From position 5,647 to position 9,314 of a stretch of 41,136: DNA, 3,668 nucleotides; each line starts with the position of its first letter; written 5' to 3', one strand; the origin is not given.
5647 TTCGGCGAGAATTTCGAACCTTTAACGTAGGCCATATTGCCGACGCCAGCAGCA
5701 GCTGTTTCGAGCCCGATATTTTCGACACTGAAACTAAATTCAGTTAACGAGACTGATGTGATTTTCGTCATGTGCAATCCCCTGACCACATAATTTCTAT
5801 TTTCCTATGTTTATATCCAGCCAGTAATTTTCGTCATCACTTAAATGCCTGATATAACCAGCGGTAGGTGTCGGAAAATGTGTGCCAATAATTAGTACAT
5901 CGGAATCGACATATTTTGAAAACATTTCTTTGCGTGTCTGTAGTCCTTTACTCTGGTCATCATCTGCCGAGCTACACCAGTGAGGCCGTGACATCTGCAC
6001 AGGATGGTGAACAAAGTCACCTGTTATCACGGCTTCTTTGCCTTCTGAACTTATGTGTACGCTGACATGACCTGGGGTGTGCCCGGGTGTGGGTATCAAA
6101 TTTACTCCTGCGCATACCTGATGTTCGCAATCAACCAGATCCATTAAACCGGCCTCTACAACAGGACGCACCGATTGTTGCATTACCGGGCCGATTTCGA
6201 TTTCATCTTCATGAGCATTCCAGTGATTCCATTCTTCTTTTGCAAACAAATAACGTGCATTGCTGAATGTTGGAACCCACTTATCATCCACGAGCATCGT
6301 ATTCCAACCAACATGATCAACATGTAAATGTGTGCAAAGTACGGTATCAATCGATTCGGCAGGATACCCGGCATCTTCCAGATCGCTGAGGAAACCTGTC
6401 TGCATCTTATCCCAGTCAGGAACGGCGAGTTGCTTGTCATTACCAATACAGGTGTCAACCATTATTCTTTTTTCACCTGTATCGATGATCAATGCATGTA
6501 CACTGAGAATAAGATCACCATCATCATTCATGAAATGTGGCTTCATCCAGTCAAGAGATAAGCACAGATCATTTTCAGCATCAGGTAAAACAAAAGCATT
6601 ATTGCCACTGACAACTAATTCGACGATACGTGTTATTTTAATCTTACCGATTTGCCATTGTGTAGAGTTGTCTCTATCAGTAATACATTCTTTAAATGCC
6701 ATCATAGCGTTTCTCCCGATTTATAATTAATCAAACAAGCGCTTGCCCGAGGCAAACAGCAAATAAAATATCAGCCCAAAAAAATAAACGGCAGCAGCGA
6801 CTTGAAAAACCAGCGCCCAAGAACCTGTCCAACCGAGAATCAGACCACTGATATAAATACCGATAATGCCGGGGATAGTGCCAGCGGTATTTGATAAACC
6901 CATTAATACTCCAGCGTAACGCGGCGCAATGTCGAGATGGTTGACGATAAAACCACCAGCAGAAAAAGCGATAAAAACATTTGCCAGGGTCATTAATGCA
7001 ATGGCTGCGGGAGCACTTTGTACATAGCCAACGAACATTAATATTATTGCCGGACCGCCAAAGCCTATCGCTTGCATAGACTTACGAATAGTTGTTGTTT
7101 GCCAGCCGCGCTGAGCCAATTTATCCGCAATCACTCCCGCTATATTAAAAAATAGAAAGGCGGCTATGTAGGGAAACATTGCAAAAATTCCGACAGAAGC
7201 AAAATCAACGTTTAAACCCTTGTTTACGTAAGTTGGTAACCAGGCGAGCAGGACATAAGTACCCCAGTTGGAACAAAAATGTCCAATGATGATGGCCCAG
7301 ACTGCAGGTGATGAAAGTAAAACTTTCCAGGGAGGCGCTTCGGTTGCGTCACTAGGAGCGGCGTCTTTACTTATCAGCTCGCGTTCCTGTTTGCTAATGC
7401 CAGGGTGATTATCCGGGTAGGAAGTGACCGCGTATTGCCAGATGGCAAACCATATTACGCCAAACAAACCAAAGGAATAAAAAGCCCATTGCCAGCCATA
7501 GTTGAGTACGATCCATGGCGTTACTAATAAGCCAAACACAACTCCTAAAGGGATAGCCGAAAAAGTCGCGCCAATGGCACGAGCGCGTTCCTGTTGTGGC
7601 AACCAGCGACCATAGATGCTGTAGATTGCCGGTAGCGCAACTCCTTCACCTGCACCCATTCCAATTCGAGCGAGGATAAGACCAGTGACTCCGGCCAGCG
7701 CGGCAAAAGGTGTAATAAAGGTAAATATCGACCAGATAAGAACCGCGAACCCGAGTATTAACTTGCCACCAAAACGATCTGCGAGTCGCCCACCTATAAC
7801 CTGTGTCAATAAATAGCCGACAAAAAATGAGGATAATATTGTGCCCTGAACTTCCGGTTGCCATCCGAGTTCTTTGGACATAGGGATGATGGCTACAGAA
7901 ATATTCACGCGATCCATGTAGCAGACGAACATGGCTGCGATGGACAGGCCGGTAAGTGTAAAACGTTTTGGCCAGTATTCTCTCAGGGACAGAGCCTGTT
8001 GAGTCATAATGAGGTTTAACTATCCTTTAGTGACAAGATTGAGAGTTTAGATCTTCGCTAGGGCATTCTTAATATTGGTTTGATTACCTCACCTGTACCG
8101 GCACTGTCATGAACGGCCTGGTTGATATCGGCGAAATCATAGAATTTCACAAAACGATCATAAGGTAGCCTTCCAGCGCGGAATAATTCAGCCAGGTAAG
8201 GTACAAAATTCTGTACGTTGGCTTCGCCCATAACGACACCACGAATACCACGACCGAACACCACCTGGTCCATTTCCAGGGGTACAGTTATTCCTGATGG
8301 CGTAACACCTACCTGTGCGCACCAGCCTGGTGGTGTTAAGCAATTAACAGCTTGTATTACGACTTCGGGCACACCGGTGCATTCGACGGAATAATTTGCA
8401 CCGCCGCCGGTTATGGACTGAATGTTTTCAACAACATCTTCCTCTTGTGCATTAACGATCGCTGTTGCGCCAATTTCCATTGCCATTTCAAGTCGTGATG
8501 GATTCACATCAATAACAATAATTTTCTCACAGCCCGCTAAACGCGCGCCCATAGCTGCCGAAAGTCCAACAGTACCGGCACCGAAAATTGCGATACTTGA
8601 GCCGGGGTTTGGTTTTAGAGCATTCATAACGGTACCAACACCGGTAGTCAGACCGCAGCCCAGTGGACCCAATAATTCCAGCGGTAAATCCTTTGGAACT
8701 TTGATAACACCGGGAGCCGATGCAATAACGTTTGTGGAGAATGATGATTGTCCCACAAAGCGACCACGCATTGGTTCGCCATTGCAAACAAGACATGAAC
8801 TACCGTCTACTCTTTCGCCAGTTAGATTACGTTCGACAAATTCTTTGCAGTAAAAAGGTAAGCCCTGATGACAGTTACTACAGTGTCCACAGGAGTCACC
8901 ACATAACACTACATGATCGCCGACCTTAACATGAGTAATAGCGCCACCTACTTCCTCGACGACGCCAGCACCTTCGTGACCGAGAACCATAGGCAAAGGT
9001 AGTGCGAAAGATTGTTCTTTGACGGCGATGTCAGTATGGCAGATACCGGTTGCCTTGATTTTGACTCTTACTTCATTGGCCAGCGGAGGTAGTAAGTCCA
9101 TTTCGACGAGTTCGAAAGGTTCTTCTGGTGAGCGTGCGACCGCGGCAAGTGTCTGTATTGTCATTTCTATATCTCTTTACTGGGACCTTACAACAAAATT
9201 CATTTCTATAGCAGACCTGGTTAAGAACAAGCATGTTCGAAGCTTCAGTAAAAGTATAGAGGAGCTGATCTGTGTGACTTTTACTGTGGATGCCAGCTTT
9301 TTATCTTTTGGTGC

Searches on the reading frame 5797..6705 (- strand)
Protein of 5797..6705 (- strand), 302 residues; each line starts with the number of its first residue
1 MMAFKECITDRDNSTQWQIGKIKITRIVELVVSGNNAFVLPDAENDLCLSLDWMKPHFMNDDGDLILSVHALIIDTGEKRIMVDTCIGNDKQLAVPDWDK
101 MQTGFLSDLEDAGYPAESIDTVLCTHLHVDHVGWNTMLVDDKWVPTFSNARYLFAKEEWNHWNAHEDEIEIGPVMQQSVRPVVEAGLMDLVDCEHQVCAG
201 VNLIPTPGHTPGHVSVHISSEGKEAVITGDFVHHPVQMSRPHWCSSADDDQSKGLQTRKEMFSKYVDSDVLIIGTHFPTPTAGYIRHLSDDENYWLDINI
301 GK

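Call 9: search_protein_families(library=pfam, proteins=[window:5797-6705:-])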
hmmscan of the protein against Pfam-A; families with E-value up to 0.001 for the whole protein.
window:5797-6705:- (302 aa): 1 family
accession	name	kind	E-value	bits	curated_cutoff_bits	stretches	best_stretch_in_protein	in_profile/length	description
PF00753.33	Lactamase_B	-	2.1e-20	74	22.7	1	68-242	5-161/196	Metallo-beta-lactamase superfamily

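Call 12: search_protein_families(library=ncbifam, proteins=[window:5797-6705:-])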
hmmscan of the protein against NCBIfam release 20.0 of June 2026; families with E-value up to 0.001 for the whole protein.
window:5797-6705:- (302 aa): 9 families
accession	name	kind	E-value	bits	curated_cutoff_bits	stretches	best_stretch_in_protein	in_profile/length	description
NF047919.1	lactonase_YtnP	equivalog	2.3e-22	79.5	425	1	53-273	31-250/274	YtnP family quorum-quenching lactonase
NF047979.1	lactonase_AidB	equivalog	9.3e-20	71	360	1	67-277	49-253/271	AidB family quorum-quenching N-acyl homoserine lactonase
NF045699.1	AHLLactAiiA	equivalog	1e-13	51.1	375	1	72-227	46-187/251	quorum-quenching N-acyl homoserine lactonase AiiA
NF047925.1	pyridox_lacton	equivalog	1.5e-13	51.1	325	1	62-234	28-211/268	4-pyridoxolactonase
NF045700.1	AHLLactAttM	equivalog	3.2e-09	36.7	390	1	102-227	77-196/257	AttM family quorum-quenching N-acyl homoserine lactonase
TIGR03413.1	GSH_gloB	equivalog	2.5e-06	27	200.8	0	118-172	43-95/248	hydroxyacylglutathione hydrolase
NF012229.1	bla_class_B_core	domain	3e-06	27.4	100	1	68-217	14-137/139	metallo-beta-lactamase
NF053820.1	MBLfold_Strvi7410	exception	7.8e-06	25.5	525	0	202-222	172-192/343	Strvi_7410 family MBL fold metallo-hydrolase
NF041257.1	GntH_guanitoxin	equivalog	0.0006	18.8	333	1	102-135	51-84/374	guanitoxin biosynthesis MBL fold metallo-hydrolase GntH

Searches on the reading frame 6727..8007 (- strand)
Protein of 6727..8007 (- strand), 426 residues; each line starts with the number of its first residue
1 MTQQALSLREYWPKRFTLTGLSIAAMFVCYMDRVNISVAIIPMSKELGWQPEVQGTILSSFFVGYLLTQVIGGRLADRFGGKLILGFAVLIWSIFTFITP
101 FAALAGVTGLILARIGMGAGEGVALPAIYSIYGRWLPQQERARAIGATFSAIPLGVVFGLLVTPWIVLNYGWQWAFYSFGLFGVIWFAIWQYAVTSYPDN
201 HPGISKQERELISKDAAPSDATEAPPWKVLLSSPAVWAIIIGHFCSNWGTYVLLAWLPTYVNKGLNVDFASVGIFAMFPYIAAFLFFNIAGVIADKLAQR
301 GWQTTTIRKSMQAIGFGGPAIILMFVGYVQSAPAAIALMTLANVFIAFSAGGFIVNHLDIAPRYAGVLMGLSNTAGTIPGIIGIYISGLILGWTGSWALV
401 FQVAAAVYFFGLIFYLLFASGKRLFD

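Call 9: search_protein_families(library=pfam, proteins=[window:6727-8007:-])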
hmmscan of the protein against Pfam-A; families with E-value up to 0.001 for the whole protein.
window:6727-8007:- (426 aa): 2 families
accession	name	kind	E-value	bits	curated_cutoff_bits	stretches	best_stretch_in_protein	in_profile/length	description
PF07690.21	MFS_1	-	9.5e-56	189.6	33.4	1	24-383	3-346/347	Major Facilitator Superfamily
PF00083.30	Sugar_tr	-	4.9e-05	22.8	22.3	1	53-188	47-186/452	Sugar (and other) transporter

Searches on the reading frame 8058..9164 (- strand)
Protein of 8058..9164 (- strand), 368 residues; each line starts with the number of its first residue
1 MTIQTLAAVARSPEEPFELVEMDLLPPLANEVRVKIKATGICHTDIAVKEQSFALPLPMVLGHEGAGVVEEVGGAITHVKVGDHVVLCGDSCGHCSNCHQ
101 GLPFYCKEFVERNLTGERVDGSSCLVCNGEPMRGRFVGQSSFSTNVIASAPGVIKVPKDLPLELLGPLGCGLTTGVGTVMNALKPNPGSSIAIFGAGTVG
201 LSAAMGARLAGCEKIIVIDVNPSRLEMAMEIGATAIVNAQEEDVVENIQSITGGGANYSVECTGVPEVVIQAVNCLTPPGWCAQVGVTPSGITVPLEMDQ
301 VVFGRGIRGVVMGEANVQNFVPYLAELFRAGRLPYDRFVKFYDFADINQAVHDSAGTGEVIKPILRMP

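Call 9: search_protein_families(library=pfam, proteins=[window:8058-9164:-])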
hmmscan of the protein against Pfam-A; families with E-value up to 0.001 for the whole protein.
window:8058-9164:- (368 aa): 6 families
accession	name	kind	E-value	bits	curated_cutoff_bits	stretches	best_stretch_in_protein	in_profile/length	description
PF00107.32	ADH_zinc_N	-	1.2e-26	93.6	31.8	1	199-322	2-125/129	Zinc-binding dehydrogenase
PF08240.17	ADH_N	-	2.3e-21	76.4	23.5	1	30-157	3-103/104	Alcohol dehydrogenase GroES-like domain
PF16912.11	Glu_dehyd_C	-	1.3e-09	38.3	34.9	1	189-301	32-144/211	Glucose dehydrogenase C-terminus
PF02254.24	TrkA_N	-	0.00013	22.6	23.8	1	191-247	1-57/116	TrkA-N domain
PF01262.27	AlaDh_PNT_C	-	0.00019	21.4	23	1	175-248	15-90/214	Alanine dehydrogenase/PNT, C-terminal domain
PF03721.20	UDPG_MGDP_dh_N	-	0.00093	19.2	27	0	190-249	2-59/187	UDP-glucose/GDP-mannose dehydrogenase family, NAD binding domain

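Call 12: search_protein_families(library=ncbifam, proteins=[window:8058-9164:-])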
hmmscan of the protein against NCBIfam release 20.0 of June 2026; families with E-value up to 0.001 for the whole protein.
window:8058-9164:- (368 aa): 24 families
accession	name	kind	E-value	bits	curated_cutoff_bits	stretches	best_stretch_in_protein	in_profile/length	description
TIGR02818.1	adh_III_F_hyde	equivalog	9.4e-71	238.8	543.95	1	6-366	3-367/368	S-(hydroxymethyl)glutathione dehydrogenase/class III alcohol dehydrogenase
TIGR03989.1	Rxyl_3153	subfamily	1.2e-67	228.8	440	1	5-362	2-365/370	NDMA-dependent alcohol dehydrogenase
TIGR03451.1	mycoS_dep_FDH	equivalog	4.2e-63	213.3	512.9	1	7-363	4-354/358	S-(hydroxymethyl)mycothiol dehydrogenase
TIGR00692.1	tdh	equivalog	4.6e-37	127.8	458.35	1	12-311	6-286/340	L-threonine 3-dehydrogenase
NF041097.1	keto_inos_dh_IolM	equivalog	2.6e-36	125.1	450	2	185-355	204-378/389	scyllo-inosose 3-dehydrogenase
NF003808.0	PRK05396.1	equivalog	1.9e-34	119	380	2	141-304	120-279/341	L-threonine 3-dehydrogenase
NF006940.0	PRK09422.1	equivalog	6.1e-34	117.5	344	1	16-308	11-281/338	alcohol dehydrogenase AdhP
TIGR03366.1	HpnZ_proposed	hypoth_equivalog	6.9e-29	101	328.1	1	30-311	6-279/315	putative phosphonate catabolism associated alcohol dehydrogenase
NF047908.1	AldhRedAhr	equivalog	8.8e-26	90.6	470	2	7-110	6-112/335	NADPH-dependent aldehyde reductase Ahr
NF007642.0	PRK10309.1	equivalog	7.6e-25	87.9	550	1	29-308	25-278/347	galactitol-1-phosphate 5-dehydrogenase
NF007489.0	PRK10083.1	equivalog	4.6e-22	78.4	376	2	17-110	12-107/339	Zn-dependent oxidoreductase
NF010344.0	PRK13771.1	subfamily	4.2e-20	72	349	1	7-292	3-262/334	putative alcohol dehydrogenase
NF008024.0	PRK10754.1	subfamily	7.3e-19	68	348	2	15-100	14-100/327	NADPH:quinone reductase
NF007375.0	PRK09880.1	equivalog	6e-18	64.7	469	2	188-297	170-277/344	L-idonate 5-dehydrogenase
TIGR02819.1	fdhA_non_GSH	equivalog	2.2e-17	62.7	636.95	1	31-264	38-266/397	formaldehyde dehydrogenase, glutathione-independent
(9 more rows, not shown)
